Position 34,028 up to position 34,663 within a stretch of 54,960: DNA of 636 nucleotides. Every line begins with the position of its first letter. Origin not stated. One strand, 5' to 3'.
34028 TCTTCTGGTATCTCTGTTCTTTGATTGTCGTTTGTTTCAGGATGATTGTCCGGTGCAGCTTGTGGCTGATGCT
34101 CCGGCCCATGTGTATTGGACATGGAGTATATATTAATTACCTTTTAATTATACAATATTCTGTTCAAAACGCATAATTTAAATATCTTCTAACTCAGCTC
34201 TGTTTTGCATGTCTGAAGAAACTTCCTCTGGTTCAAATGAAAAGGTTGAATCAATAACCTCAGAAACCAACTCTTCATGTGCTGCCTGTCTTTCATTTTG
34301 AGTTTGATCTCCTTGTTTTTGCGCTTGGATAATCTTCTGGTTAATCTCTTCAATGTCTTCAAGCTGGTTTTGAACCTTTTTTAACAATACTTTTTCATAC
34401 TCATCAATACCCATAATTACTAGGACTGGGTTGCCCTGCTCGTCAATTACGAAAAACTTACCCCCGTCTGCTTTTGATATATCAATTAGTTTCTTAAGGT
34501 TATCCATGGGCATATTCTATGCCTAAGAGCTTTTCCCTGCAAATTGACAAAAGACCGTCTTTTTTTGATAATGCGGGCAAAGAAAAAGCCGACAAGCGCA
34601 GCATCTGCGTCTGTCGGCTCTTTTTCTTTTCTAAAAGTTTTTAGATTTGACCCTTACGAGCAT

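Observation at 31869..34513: Orphan three-gene cassette splits fusA from tuf inside the otherwise canonical str operon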

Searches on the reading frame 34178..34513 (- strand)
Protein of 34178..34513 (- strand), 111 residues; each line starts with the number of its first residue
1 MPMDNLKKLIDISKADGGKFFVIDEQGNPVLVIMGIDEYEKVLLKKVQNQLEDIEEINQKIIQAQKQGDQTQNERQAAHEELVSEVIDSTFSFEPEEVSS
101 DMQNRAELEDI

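Call 3: search_protein_families(library=pfam, proteins=[window:34178-34513:-], max_evalue=1)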
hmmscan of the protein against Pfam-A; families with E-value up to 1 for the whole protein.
window:34178-34513:- (111 aa): 4 families
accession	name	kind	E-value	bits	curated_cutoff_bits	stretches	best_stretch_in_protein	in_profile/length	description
PF02604.26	PhdYeFM_antitox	-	0.00043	20.4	29.8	1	5-61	12-64/74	Antitoxin Phd_YefM, type II toxin-antitoxin system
PF18506.7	RelB-like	-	0.0063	16.8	27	1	21-49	6-29/62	RelB Antitoxin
PF11488.14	Lge1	-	0.031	14.9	25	1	28-73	1-44/71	Transcriptional regulatory protein LGE1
PF14532.12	Sigma54_activ_2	-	0.089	13.5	25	1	23-88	65-130/138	Sigma-54 interaction domain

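Call 4: search_protein_families(library=ncbifam, proteins=[window:34178-34513:-], max_evalue=1)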
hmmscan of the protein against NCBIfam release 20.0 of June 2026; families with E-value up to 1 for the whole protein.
window:34178-34513:- (111 aa): 2 families
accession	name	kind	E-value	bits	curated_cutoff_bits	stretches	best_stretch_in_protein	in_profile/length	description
TIGR01416.1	Rieske_proteo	equivalog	0.2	11.6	97.4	1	10-71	45-99/176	ubiquinol-cytochrome c reductase iron-sulfur subunit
NF033885.1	conj_TraP_IncI1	equivalog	0.28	10.9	135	1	41-89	81-129/217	conjugal transfer protein TraP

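Call 24: find_homologous_proteins(query=A2)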
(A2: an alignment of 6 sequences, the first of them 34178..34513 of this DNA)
Query A2 (6 sequences) (111 aa, profile of the alignment): 304 proteins with E <= 0.001 among 8000 candidates; the best 120 are listed.
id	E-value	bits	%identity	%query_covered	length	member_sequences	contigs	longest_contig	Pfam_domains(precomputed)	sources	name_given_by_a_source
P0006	4.6e-63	228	97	98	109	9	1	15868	-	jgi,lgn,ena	-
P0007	4.3e-62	225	94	98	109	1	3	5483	-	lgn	-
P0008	7.9e-62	224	93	100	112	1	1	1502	-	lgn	-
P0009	1.4e-61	223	88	100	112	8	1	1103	-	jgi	jgi:hypothetical protein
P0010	3.5e-61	222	85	98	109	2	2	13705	-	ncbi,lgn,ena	-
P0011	1.7e-44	168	71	100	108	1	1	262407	-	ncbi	-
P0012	2.2e-43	165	72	97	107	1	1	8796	-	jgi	jgi:hypothetical protein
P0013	3.3e-43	164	72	97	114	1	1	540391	-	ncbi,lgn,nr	ncbi:MAG: hypothetical protein JWO40_394 [Candidatus Doudnabacteria bacterium]|nr:hypothetical prote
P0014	4.9e-42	160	69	97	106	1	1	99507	-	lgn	-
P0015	6.2e-42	160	72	97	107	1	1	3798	-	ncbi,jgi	-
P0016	4.3e-41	157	75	83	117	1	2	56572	-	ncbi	-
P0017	6.0e-41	157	66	98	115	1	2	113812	-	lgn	-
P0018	5.3e-40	154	66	97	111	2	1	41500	-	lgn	-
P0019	2.6e-39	152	65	97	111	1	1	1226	-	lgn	-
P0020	5.0e-39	151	63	98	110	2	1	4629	-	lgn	-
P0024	1.8e-38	149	62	97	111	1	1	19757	-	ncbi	-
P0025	6.2e-38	147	64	98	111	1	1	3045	-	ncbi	-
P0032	6.5e-37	144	62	97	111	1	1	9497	-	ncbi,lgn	-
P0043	1.2e-32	130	58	98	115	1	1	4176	-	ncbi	-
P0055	1.8e-28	117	61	83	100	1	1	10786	-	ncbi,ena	-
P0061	3.8e-26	109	57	82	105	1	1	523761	-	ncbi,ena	-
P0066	9.1e-25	105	49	83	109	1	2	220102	-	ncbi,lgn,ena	-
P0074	1.1e-23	101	50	89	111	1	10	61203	-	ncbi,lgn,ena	-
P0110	7.9e-21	92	48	83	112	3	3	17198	-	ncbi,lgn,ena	-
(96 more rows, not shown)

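Call 25: find_encoding_contigs(protein=P0013, flank=7000, max_places=1)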
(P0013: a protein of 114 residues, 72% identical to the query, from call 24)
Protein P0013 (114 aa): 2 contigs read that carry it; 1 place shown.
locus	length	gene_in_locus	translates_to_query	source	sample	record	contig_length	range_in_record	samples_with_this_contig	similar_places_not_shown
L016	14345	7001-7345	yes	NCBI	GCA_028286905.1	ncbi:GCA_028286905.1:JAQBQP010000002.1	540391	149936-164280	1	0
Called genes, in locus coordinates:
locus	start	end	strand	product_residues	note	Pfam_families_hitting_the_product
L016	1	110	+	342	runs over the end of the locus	PF02195:ParB_N, PF17762:HTH_ParB, PF23552:ParB_C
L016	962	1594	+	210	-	PF02163:Peptidase_M50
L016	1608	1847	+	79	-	-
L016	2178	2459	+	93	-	PF00164:Ribosom_S12_S23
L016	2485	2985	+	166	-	PF00177:Ribosomal_S7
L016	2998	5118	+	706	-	PF00009:GTP_EFTU, PF03144:GTP_EFTU_D2, PF22042:EF-G_D2, PF14492:EFG_III, PF16658:RF3_C (weak), PF03764:EFG_IV, PF00679:EFG_C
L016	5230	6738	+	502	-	-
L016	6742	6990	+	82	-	-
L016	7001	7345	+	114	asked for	-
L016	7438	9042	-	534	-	-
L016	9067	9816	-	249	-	-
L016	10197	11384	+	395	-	PF00009:GTP_EFTU, PF03144:GTP_EFTU_D2, PF03143:GTP_EFTU_D3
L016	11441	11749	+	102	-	-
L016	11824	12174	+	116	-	PF00338:Ribosomal_S10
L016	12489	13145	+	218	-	PF00297:Ribosomal_L3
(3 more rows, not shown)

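Call 26: find_encoding_contigs(protein=P0061, flank=7000, max_places=1)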
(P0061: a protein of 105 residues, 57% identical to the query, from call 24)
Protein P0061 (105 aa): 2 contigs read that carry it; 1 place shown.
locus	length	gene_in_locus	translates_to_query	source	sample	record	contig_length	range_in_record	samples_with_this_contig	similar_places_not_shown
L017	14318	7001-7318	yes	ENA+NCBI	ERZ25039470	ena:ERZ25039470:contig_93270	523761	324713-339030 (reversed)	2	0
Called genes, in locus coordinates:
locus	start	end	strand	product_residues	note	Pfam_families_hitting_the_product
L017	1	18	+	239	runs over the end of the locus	PF02195:ParB_N, PF17762:HTH_ParB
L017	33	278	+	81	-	PF23552:ParB_C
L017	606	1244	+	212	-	PF02163:Peptidase_M50 (weak)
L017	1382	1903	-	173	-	-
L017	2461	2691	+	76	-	-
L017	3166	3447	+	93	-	PF00164:Ribosom_S12_S23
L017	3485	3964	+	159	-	PF00177:Ribosomal_S7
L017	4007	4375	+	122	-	PF05635:23S_rRNA_IVP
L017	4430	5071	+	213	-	PF00009:GTP_EFTU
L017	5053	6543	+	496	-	PF22042:EF-G_D2, PF03144:GTP_EFTU_D2, PF14492:EFG_III, PF16658:RF3_C (weak), PF03764:EFG_IV, PF00679:EFG_C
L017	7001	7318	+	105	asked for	-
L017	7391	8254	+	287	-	-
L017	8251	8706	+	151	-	-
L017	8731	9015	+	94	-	-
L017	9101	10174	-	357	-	-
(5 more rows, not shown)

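Call 27: find_encoding_contigs(protein=P0066, flank=7000, max_places=1)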
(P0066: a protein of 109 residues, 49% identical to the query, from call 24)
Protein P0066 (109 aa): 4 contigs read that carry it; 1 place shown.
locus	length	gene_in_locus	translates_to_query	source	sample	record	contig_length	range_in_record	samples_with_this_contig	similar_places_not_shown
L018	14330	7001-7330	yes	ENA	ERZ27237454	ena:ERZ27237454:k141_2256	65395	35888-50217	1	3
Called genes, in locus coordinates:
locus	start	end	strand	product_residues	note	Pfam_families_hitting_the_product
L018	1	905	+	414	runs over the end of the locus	PF00464:SHMT, PF00155:Aminotran_1_2, PF01212:Beta_elim_lyase (faint)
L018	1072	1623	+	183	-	-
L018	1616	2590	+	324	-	PF02195:ParB_N, PF17762:HTH_ParB, PF23552:ParB_C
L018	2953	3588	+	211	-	PF02163:Peptidase_M50 (weak)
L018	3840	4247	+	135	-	PF00164:Ribosom_S12_S23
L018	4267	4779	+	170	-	PF00177:Ribosomal_S7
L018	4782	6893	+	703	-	PF00009:GTP_EFTU, PF03144:GTP_EFTU_D2, PF22042:EF-G_D2, PF14492:EFG_III, PF16658:RF3_C (weak), PF03764:EFG_IV, PF00679:EFG_C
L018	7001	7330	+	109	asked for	-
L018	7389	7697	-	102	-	-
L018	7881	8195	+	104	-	PF18908:DUF5663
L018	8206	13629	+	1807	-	PF13632:Glyco_trans_2_3 (weak)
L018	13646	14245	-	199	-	-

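Call 40: find_related_loci(query=A6, collection=metagenome_contigs, flank=7000)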
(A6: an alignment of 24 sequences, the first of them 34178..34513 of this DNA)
Query A6 (111 aa) in metagenome_contigs; peptide patterns used: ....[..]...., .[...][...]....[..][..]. (x = any residue, [..] = any of these).
135 stretches matched a pattern; 60 encode a relative of the query (tblastn E <= 1e-3); 60 distinct loci.
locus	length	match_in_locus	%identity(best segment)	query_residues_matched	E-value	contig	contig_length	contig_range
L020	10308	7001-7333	97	1-111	4e-68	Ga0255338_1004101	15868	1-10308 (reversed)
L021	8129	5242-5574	94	1-111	2e-65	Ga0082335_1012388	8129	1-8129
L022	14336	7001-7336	88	1-111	4e-60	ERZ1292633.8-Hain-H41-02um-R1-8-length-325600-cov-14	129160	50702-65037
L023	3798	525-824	71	4-106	1e-39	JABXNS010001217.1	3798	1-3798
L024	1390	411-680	64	3-94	3e-35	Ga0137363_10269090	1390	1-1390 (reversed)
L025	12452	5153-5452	53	1-102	3e-31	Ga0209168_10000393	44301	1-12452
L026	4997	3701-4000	52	1-102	1e-30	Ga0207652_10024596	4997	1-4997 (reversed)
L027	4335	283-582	52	1-102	1e-30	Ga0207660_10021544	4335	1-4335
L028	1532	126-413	51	1-95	8e-28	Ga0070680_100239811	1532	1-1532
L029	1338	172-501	46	3-101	4e-27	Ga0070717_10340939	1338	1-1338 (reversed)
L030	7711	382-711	44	3-101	2e-24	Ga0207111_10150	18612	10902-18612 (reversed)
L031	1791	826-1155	43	3-101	2e-24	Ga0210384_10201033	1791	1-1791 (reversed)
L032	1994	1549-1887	42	3-101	5e-24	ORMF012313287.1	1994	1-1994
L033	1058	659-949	49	3-94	2e-24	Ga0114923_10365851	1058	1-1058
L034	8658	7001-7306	48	3-94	6e-24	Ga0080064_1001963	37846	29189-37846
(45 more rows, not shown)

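Call 41: search_solved_structures(query=A6, max_evalue=10, show_alignments=2)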
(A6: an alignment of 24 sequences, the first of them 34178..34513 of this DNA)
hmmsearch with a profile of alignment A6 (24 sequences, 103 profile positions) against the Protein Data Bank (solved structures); distinct sequences matched with E-value up to 10: 9.
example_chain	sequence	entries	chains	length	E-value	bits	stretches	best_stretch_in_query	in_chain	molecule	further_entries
6q56_A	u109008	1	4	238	0.053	17.1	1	37-89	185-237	tRNA (adenine(22)-N(1))-methyltransferase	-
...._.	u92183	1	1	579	1.1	12.8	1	40-72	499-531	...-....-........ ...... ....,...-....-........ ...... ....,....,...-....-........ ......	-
5gm6_c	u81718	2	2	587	1.2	12.8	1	40-72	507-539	Pre-mRNA-splicing factor CEF1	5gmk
2lfd_A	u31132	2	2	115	2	12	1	39-99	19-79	Diiron protein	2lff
5lj3_O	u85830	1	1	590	2.1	12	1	40-72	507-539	CEF1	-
7b9v_O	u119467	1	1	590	3.5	11.3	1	40-72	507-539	Y55_G0042700.mRNA.1.CDS.1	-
5lj5_O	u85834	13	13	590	3.5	11.3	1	40-72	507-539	Pre-mRNA-splicing factor CEF1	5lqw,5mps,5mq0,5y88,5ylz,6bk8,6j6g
6exn_O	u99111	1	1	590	3.5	11.3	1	40-72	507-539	Pre-mRNA-splicing factor CEF1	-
6h3c_A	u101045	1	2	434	3.5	11.3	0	46-92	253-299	BRISC complex subunit Abraxas 2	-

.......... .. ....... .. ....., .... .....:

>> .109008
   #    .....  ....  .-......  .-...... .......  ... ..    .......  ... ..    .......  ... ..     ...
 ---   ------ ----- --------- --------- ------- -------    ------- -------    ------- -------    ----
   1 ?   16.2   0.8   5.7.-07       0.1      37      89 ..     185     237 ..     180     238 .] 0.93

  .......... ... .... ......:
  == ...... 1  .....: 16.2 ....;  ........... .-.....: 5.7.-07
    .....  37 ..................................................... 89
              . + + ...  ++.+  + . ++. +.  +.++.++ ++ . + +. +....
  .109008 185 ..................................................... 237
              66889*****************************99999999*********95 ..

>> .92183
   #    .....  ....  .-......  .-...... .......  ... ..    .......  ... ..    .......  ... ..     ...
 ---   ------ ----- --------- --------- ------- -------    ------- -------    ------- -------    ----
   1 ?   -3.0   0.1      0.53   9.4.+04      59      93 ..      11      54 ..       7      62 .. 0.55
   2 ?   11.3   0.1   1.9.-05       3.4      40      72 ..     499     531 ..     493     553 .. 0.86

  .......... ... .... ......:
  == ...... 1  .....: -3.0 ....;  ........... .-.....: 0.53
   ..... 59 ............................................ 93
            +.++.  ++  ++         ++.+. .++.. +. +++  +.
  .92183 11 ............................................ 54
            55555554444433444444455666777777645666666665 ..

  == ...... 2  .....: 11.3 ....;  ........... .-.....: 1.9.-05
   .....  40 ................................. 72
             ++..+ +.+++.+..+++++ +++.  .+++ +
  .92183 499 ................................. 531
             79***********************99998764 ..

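Call 46: predict_structure(alignment_id=A6)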
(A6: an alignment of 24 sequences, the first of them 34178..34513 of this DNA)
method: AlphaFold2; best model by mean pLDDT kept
length: 111 residues; sequences in the alignment: 24
mean_pLDDT: 66.7   pTM: 0.33
mean pLDDT of the five models: 66.7, 65.9, 63.9, 62.9, 60.3
residues with pLDDT >= 90: 0; 70-90: 48; 50-70: 53; < 50: 10
segments of 3 or more residues with pLDDT < 50: 91-99
pLDDT, mean of each block of 10 residues (from residue 1): 66 66 84 79 78 74 69 62 58 47 54 43
secondary structure, 60 per line:
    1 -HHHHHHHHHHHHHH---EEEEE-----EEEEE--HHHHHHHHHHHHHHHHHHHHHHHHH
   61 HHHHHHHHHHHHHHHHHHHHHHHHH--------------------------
elements in order: H2-15 E19-23 E29-33 H36-85

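Call 49: list_cluster_members(proteins=[P0011, P0016, P0024, P0025, P0032, P0043, P0055, P0061, P0074, P0110])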
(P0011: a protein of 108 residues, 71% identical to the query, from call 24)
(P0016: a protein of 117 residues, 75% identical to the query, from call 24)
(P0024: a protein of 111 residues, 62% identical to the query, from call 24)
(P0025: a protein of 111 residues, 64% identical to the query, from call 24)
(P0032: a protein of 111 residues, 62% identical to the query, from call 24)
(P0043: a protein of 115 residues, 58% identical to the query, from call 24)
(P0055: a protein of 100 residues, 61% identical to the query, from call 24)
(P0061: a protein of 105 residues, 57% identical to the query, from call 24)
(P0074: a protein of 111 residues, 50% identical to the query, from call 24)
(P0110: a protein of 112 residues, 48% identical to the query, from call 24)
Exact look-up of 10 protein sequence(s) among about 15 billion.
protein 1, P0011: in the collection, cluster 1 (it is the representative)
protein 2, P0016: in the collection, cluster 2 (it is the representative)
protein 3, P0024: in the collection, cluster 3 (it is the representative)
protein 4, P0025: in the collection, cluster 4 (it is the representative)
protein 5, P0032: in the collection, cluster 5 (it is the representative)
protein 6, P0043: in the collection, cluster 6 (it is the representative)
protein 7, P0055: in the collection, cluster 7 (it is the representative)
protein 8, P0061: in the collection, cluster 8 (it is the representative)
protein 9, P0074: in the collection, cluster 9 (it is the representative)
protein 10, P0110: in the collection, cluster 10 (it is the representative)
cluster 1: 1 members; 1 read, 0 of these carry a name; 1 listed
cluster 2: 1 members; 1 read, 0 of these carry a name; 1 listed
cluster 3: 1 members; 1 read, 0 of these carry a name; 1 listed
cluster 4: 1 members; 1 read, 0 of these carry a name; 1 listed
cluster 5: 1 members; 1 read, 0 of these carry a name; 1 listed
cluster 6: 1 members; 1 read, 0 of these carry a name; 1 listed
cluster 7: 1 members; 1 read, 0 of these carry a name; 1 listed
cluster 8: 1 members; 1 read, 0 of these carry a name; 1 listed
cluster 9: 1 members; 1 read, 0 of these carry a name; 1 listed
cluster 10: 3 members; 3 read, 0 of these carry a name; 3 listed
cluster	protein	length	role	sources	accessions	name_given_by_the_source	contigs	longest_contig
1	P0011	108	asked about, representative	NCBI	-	-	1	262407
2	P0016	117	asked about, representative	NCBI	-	-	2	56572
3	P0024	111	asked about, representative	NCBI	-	-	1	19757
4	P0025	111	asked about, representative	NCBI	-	-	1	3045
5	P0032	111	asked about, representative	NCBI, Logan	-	-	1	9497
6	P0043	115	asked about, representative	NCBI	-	-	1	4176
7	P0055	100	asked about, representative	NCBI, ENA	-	-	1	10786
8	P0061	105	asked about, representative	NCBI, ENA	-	-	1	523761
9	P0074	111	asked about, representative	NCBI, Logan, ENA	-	-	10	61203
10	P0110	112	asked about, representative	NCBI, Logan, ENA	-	-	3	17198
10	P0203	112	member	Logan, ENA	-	-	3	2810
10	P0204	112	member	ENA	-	-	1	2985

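Call 51: fold_search(model_id=the predicted structure, library=pdb)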
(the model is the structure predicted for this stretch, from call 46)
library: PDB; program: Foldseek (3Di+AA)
matches with E <= 10: 253; with E <= 0.001: 0
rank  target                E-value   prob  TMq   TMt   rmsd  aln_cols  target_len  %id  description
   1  7rur_C                5.0e-01  0.60  0.20  0.31   3.4        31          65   22  Crystal structure of the hexadecameric form of Rv3208A (released 2022-08-24)
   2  7rus_B                5.0e-01  0.54  0.19  0.30   3.4        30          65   23  Crystal structure of the octameric form of Rv3208A (released 2022-08-24)
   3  7rus_A                5.4e-01  0.51  0.19  0.29   3.4        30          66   23  Crystal structure of the octameric form of Rv3208A (released 2022-08-24)
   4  6hiv_BN               5.8e-01  0.12  0.18  0.11  32.0       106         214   17  Cryo-EM structure of the Trypanosoma brucei mitochondrial ribosome - This entry contains the complete mitoribosome (released 2018-10-03)
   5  6eup_A                8.1e-01  0.25  0.36  0.29  17.1       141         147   13  Crystal structure of Neisseria meningitidis NadA variant 3 double mutant A33I-I38L (released 2018-10-10)
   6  7rur_A                1.0e+00  0.47  0.19  0.30   3.3        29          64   21  Crystal structure of the hexadecameric form of Rv3208A (released 2022-08-24)
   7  6l8e_J                1.2e+00  0.23  0.22  0.34   6.0        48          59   21  Crystal structure of heterohexameric YoeB-YefM complex bound to 26bp-DNA (released 2020-09-02)
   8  6wq2_A                1.3e+00  0.15  0.17  0.13  10.1        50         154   24  Cryo-EM of the S. islandicus filamentous virus, SIFV (released 2020-07-29)
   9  6hix_BN               1.3e+00  0.14  0.18  0.11  10.4        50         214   22  Cryo-EM structure of the Trypanosoma brucei mitochondrial ribosome - This entry contains the large mitoribosomal subu (released 2018-09-26)
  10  9m0p_CA               1.4e+00  0.20  0.21  0.05  10.2        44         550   23  Cryo-EM structure of human 80S ribosome in complex with montanine (released 2026-01-14)
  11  2nye_B                1.4e+00  0.12  0.17  0.15   6.3        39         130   33  Crystal structure of the Bateman2 domain of yeast Snf4 (released 2006-12-12)
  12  7uyx_C                1.5e+00  0.16  0.25  0.18   7.7        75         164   15  Structure of bacteriophage PA1c gp2 (released 2023-05-10)
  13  1lr7                  1.6e+00  0.35  0.15  0.23   1.2        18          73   22  Crystal structure of Fs1, the heparin-binding domain of follistatin, complexed with the heparin analogue sucrose octasul (released 2003-07-29)
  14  7bwf_D                1.6e+00  0.15  0.23  0.26   8.9        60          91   22  YoeB-YefM complex from Staphylococcus aureus (released 2020-05-20)
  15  7bwf_B                1.6e+00  0.15  0.23  0.26   8.9        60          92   22  YoeB-YefM complex from Staphylococcus aureus (released 2020-05-20)
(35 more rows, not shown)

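Call 52: search_protein_families(library=pfam, alignment_id=A6, max_evalue=0.01)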
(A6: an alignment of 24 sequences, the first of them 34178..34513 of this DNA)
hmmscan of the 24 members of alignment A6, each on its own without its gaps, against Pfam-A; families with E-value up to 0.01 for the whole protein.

A. member 1, window:34178-34513:- (111 aa): 2 families
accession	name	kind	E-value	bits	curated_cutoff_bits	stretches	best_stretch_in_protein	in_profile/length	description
PF02604.26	PhdYeFM_antitox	-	0.00043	20.4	29.8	1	5-61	12-64/74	Antitoxin Phd_YefM, type II toxin-antitoxin system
PF18506.7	RelB-like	-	0.0063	16.8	27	0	21-49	6-29/62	RelB Antitoxin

B. families by the number of members that match (of 24 scanned): 6 families
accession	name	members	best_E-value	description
PF02604.26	PhdYeFM_antitox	14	5.5e-05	Antitoxin Phd_YefM, type II toxin-antitoxin system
PF18506.7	RelB-like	10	0.002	RelB Antitoxin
PF20343.3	DUF6638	1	0.00087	Family of unknown function (DUF6638)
PF06428.16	Sec2p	1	0.0063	GDP/GTP exchange factor Sec2p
PF09538.15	FYDLN_acid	1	0.0073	Protein of unknown function (FYDLN_acid)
PF16704.10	Rab_bind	1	0.0084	Rab binding domain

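Call 64: search_protein_families(library=padloc, proteins=[window:34178-34513:-], max_evalue=0.1)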
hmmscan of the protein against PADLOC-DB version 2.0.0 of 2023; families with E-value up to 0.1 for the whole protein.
window:34178-34513:- (111 aa): 1 family
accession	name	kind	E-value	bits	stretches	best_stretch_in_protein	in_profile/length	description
PDLC01228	Cas12a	-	0.0024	13.8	1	19-103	221-305/1233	Cas12a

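Call 65: search_protein_families(library=phrogs, proteins=[window:34178-34513:-], max_evalue=0.1)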
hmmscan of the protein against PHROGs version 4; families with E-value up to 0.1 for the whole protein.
window:34178-34513:- (111 aa): 7 families
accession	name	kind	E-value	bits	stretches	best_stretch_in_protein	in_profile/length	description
phrog_7241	-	transcription regulation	0.0038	18.3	1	21-85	5-58/122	transcriptional regulator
phrog_2268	-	moron, auxiliary metabolic gene and host takeover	0.0049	18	1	2-58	6-58/84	antitoxin from a toxin-antitoxin system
phrog_20763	-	unknown function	0.0058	16.9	1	4-88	191-271/292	-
phrog_847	-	transcription regulation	0.014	17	1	41-103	32-94/149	anti-repressor Ant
phrog_38257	-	unknown function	0.021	15.9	1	54-74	19-39/41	-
phrog_11220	-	unknown function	0.04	15.1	1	36-94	54-108/121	-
phrog_29568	-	unknown function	0.049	14.8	1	35-67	23-53/124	-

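Call 96: search_dna_similar(query=window:34178-34513:-, collection=plasmids, mode=protein, max_evalue=0.001, max_rows=5)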
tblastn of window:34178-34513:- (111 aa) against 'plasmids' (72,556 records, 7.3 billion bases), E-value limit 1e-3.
No match.
